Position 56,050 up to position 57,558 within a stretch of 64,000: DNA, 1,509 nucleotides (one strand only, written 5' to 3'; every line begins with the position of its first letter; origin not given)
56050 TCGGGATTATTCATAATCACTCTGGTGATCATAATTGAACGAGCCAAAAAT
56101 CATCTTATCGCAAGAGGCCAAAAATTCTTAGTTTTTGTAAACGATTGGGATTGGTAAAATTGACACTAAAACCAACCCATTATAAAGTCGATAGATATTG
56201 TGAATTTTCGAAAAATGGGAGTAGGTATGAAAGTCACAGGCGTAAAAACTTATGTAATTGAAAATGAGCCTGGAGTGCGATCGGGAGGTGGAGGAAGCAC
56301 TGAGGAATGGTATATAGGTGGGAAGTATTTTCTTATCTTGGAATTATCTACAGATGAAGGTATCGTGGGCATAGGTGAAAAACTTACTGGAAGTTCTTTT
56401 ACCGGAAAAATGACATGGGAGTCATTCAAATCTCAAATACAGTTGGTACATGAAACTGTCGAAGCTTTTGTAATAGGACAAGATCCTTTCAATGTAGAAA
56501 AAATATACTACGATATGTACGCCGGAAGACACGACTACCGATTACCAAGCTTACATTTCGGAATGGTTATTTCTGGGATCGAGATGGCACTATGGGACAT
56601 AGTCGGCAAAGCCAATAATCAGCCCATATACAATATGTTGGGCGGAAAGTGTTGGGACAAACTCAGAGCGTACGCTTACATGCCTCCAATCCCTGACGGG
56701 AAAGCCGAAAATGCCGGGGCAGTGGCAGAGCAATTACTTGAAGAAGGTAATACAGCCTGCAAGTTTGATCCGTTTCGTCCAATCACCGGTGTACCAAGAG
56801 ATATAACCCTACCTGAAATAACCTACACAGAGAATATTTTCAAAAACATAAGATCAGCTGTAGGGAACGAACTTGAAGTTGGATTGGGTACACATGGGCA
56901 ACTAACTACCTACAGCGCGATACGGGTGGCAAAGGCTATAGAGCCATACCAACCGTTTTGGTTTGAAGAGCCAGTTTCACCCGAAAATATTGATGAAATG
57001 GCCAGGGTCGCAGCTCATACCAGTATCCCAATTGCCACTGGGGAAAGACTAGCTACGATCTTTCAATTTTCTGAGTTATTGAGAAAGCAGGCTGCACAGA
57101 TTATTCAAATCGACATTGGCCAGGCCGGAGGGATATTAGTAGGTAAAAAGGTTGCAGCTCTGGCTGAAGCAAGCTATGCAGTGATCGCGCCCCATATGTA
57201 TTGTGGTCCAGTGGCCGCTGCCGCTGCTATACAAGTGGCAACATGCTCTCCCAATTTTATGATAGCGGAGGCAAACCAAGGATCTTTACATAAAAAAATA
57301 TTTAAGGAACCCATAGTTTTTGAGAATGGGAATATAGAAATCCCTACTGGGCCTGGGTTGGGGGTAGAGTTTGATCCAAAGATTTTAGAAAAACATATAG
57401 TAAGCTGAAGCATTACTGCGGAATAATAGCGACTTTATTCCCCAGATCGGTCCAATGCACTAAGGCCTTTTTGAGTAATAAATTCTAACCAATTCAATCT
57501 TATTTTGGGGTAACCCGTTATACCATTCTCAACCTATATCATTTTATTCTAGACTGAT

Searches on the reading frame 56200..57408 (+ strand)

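Call 3: search_protein_families(library=pfam, proteins=[window:56200-57408:+], max_evalue=0.1)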
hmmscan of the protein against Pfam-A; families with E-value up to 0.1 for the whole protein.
window:56200-57408:+ (402 aa): 2 families
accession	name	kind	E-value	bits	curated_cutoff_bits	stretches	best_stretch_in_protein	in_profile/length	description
PF13378.12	MR_MLE_C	-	2.8e-57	194.4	29.4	1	175-394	5-218/219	Enolase C-terminal domain-like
PF02746.21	MR_MLE_N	-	5.7e-15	56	22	1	44-148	28-117/117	Mandelate racemase / muconate lactonizing enzyme, N-terminal domain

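Call 4: search_protein_families(library=ncbifam, proteins=[window:56200-57408:+], max_evalue=0.1)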
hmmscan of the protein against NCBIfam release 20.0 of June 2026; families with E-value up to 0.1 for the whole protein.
window:56200-57408:+ (402 aa): 14 families
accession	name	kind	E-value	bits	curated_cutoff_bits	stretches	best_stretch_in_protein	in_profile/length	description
NF010624.0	PRK14017.1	equivalog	9.1e-72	242.2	311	1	43-397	14-358/382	galactonate dehydratase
NF040790.2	glucon_galact_dh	equivalog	2.8e-70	237.1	750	1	43-401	24-371/390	bifunctional D-gluconate/D-galactonate dehydratase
NF043051.1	ManoateDhtManD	equivalog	6.1e-50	170.2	550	2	208-399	189-383/403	D-mannonate dehydratase ManD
NF011654.0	PRK15072.1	subfamily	6.4e-48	163.6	430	2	208-399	190-384/404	D-galactonate dehydratase family protein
NF040866.1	AraD_Arch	equivalog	1.9e-39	135.7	650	1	47-399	37-369/372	arabinonate dehydratase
NF011968.0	PRK15440.1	equivalog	6.7e-31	107.6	393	1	80-395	83-387/395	L-rhamnonate dehydratase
TIGR02534.1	mucon_cyclo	subfamily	8.8e-28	97.4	334.95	1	44-396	29-362/368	muconate/chloromuconate family cycloisomerase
NF047820.1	TalGalacDh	equivalog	2e-27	96.1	500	1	44-392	38-357/371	L-talarate/galactarate dehydratase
NF043002.1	HProlDhtase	equivalog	8.9e-17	61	500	1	10-396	1-359/366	cis-3-hydroxy-L-proline dehydratase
TIGR01928.1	menC_lowGC_arch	equivalog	3.6e-10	39.4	200.65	2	242-350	191-300/325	o-succinylbenzoate synthase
NF041118.1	A_G_epim_Thtga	equivalog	6.7e-07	28.7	500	1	255-310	214-269/341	L-Ala-D/L-Glu epimerase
TIGR01927.1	menC_gam_Gplu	equivalog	7.3e-07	28.8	130.55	1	201-323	131-254/307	o-succinylbenzoate synthase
TIGR03247.1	glucar-dehydr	equivalog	1.7e-05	23.8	828.7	1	338-397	350-403/441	glucarate dehydratase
NF002739.0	PRK02714.1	equivalog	0.016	14.7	259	1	205-310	144-252/320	o-succinylbenzoate synthase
